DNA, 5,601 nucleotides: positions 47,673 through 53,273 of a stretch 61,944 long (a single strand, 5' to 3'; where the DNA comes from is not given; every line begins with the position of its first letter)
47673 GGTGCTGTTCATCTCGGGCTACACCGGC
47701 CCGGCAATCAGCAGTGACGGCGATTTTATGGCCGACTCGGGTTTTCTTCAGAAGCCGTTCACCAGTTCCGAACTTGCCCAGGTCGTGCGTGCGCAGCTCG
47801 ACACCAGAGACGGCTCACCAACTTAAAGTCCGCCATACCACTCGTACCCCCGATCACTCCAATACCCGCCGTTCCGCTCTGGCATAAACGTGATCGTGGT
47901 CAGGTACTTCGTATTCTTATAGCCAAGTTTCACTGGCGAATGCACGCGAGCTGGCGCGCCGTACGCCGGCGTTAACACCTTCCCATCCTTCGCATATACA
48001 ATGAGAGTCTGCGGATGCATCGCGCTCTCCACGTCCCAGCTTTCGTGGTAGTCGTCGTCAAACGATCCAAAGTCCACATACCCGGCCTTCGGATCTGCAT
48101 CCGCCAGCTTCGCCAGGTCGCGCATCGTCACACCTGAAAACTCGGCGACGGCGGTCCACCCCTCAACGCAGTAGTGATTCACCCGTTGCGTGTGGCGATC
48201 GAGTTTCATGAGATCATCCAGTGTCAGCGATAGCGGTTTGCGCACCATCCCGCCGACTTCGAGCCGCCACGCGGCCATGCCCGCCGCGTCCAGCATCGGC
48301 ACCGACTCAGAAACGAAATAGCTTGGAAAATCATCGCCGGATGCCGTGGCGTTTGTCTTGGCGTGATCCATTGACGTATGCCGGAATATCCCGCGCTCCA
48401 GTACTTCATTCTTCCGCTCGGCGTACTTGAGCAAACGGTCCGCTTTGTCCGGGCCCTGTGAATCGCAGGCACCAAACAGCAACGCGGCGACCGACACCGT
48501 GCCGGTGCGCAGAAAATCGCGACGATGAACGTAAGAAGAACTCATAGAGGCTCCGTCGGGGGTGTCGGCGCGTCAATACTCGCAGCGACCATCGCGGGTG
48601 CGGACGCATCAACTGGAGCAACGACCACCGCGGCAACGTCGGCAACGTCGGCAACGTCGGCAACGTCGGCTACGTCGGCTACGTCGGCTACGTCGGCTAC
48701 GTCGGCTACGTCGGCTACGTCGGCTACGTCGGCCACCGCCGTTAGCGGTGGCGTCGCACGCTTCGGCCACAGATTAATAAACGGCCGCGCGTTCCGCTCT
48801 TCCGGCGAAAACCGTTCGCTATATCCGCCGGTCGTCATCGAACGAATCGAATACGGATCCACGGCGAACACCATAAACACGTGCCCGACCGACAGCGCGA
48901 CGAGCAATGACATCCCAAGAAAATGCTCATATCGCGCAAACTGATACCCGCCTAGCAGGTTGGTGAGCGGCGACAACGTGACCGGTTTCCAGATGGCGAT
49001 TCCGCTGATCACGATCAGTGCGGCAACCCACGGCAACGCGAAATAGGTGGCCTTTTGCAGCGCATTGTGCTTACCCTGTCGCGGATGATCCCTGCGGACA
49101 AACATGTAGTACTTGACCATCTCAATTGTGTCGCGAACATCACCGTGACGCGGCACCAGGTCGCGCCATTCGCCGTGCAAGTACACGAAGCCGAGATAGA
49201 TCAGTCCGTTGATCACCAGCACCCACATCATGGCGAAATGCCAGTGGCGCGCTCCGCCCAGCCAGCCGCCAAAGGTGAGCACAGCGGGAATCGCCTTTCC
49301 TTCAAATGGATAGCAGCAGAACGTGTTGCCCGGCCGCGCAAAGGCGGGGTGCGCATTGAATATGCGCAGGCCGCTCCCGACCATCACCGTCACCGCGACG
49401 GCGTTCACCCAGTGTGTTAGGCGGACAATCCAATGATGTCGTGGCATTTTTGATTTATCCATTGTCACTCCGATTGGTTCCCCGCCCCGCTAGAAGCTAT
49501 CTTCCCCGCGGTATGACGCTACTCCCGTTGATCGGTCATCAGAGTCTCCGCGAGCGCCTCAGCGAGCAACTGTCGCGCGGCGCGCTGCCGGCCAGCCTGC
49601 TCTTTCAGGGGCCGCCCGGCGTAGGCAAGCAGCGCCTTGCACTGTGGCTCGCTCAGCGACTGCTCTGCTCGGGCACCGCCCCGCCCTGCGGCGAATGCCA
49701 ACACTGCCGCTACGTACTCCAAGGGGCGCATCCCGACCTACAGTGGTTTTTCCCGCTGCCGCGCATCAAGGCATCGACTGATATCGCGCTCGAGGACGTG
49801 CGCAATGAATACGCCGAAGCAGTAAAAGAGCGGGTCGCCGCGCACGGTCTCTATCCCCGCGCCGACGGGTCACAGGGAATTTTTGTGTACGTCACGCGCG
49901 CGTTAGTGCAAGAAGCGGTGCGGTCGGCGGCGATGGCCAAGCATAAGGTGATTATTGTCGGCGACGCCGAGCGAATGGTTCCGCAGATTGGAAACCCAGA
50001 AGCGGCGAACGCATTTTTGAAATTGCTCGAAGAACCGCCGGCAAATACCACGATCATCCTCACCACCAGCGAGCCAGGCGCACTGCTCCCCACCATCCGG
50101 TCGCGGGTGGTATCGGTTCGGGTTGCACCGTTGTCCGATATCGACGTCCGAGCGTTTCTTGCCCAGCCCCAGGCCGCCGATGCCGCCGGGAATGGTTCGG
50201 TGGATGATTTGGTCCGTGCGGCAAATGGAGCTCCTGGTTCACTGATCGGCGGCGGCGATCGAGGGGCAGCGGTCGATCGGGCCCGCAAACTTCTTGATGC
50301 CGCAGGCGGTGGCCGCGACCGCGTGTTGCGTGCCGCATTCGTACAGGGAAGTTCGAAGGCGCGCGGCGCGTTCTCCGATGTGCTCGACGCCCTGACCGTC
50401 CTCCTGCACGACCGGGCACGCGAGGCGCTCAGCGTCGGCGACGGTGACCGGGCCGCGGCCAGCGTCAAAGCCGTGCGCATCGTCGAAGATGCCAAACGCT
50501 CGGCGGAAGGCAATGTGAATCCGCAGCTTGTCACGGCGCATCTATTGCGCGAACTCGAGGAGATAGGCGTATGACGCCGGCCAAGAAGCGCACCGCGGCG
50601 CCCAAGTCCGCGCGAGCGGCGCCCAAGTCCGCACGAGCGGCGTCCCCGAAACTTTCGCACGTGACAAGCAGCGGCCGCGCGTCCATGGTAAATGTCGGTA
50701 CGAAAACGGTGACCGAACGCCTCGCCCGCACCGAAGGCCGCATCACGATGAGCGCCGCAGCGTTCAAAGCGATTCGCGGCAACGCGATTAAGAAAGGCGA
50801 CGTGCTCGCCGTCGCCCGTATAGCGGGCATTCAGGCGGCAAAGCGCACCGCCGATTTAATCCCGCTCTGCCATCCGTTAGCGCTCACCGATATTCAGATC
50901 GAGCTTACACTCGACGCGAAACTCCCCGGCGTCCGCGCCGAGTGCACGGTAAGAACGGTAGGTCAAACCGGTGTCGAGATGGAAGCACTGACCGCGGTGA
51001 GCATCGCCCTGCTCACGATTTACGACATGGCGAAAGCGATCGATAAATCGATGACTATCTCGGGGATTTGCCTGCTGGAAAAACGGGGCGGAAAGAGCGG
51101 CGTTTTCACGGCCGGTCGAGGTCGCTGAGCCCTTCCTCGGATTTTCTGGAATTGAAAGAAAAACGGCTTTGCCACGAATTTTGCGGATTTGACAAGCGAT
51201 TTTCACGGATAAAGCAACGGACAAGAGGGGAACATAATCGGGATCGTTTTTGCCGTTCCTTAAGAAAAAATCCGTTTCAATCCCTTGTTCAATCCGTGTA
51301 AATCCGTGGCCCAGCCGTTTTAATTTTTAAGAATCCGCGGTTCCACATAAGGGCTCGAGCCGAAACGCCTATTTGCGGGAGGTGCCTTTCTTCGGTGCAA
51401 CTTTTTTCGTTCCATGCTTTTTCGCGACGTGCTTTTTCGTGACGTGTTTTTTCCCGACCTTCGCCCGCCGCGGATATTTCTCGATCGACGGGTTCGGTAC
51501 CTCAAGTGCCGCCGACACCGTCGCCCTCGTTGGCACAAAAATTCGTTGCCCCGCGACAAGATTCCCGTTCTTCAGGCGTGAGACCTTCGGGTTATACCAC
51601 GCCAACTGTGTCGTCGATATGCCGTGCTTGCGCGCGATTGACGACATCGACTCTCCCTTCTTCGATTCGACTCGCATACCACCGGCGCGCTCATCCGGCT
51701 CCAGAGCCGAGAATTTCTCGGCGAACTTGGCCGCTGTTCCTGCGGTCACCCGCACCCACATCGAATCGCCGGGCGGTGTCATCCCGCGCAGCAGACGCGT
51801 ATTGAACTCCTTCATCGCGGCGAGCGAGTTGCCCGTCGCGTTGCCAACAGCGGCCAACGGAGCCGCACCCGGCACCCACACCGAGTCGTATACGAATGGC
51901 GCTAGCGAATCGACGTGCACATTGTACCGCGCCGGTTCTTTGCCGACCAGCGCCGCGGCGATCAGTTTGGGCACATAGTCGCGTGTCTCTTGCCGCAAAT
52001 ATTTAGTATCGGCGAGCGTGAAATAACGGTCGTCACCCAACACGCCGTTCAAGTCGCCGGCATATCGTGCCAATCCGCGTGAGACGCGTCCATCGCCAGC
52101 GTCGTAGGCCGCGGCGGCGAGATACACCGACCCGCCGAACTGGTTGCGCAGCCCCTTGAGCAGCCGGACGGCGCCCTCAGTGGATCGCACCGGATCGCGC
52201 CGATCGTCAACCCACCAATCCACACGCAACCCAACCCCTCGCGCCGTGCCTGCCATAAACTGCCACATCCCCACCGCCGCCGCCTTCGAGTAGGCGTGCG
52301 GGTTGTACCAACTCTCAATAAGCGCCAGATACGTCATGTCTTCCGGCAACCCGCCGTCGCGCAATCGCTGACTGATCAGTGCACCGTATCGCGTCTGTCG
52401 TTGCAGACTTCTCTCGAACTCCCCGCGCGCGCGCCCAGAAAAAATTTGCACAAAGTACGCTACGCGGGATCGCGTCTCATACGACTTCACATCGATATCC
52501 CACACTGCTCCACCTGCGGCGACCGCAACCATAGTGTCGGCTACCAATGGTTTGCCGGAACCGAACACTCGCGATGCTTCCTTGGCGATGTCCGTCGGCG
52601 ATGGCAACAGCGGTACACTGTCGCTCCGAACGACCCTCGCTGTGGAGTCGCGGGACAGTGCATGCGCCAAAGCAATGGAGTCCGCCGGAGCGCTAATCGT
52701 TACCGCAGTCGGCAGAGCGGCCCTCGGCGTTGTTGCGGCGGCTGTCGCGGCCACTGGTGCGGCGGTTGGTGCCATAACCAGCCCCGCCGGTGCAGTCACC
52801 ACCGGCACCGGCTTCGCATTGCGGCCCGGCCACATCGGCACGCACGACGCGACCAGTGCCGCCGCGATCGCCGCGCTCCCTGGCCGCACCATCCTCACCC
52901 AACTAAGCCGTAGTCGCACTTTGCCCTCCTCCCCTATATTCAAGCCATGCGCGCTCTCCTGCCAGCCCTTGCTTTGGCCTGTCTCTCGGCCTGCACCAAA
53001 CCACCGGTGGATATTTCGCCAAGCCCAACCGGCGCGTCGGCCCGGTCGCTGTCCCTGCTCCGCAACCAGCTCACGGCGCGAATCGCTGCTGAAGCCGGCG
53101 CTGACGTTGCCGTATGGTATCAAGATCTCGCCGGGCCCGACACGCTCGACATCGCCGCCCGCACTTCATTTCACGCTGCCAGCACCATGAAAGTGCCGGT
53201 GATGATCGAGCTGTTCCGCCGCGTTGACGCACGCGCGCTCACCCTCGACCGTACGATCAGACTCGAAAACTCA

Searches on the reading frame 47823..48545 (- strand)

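Call 79: search_protein_families(library=pfam, proteins=[window:47823-48545:-], max_evalue=0.00001)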
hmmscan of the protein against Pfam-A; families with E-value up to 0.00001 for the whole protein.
window:47823-48545:- (240 aa): 1 family
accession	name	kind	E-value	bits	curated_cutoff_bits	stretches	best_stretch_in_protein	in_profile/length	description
PF00174.25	Oxidored_molyb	-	1.6e-31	109.6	24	1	90-229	9-169/169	Oxidoreductase molybdopterin binding domain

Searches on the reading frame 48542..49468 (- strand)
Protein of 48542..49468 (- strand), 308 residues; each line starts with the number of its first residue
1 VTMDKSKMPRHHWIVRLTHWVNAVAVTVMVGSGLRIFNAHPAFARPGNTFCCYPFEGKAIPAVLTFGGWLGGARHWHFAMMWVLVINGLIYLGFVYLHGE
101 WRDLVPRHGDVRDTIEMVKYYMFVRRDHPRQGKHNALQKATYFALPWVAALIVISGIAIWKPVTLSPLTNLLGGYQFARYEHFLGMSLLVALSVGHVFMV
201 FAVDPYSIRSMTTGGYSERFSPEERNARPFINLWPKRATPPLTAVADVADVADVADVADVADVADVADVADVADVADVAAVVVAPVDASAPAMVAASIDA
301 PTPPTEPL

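Call 79: search_protein_families(library=pfam, proteins=[window:48542-49468:-], max_evalue=0.00001)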
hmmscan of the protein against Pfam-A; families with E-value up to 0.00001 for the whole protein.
window:48542-49468:- (308 aa): 1 family
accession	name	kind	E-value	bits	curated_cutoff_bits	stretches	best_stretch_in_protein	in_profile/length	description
PF01292.26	Ni_hydr_CYTB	-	3.5e-25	89.3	30.1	1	10-214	1-179/179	Prokaryotic cytochrome b561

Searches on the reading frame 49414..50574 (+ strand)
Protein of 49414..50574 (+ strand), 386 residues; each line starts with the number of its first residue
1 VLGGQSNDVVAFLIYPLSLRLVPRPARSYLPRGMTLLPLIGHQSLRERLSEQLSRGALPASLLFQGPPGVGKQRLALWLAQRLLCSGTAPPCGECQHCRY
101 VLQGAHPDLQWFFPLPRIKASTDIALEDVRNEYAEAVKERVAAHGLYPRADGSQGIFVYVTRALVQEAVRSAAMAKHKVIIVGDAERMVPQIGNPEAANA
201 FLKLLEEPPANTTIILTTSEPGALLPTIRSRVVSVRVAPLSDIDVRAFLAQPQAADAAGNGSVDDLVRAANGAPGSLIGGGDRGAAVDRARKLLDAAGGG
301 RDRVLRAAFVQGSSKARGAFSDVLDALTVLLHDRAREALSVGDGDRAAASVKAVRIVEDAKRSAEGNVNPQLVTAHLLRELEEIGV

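Call 79: search_protein_families(library=pfam, proteins=[window:49414-50574:+], max_evalue=0.00001)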
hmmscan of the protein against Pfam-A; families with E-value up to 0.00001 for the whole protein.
window:49414-50574:+ (386 aa): 2 families
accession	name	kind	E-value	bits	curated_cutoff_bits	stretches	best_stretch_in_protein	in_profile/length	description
PF13177.12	DNA_pol3_delta2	-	3.2e-37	128.4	27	1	42-240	2-160/161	DNA polymerase III, delta subunit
PF00004.35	AAA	-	3.7e-07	31.1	21.2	1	62-234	1-125/131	ATPase family associated with various cellular activities (AAA)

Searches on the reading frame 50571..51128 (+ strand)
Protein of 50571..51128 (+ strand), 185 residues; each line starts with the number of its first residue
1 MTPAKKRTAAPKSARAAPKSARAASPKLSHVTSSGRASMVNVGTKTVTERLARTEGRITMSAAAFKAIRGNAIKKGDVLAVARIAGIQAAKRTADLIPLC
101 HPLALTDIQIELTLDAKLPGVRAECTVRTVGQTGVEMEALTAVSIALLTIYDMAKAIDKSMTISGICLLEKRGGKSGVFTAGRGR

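Call 79: search_protein_families(library=pfam, proteins=[window:50571-51128:+], max_evalue=0.00001)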
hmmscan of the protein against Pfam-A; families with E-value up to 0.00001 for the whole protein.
window:50571-51128:+ (185 aa): 1 family
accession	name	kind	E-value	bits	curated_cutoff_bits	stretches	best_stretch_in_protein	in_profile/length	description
PF01967.27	MoaC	-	4.6e-55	185.8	27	1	39-174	1-136/136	MoaC family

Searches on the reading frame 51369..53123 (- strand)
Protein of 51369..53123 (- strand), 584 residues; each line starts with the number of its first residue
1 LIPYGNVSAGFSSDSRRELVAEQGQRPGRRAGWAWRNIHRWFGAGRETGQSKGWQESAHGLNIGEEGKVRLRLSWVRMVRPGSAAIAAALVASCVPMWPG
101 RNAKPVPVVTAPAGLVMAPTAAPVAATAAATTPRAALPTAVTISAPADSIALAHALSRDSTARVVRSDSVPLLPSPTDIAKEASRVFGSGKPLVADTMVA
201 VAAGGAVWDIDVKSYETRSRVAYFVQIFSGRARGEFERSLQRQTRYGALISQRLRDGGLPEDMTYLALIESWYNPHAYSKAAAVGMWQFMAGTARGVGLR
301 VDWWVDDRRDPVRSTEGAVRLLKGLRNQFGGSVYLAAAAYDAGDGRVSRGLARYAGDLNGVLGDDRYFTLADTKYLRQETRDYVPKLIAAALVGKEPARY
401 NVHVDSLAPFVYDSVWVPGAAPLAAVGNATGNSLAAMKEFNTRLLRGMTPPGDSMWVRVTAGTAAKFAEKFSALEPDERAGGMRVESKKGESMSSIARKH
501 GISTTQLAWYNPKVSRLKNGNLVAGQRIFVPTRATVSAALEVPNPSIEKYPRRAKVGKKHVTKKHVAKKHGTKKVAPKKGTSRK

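Call 79: search_protein_families(library=pfam, proteins=[window:51369-53123:-], max_evalue=0.00001)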
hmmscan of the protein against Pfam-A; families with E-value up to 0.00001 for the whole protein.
window:51369-53123:- (584 aa): 2 families
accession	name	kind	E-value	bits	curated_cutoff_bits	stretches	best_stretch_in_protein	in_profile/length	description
PF01464.25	SLT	-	8.3e-24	83.8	21.3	1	256-352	10-106/117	Transglycosylase SLT domain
PF01476.26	LysM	-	2.2e-08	34.3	20.9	1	488-531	4-43/43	LysM domain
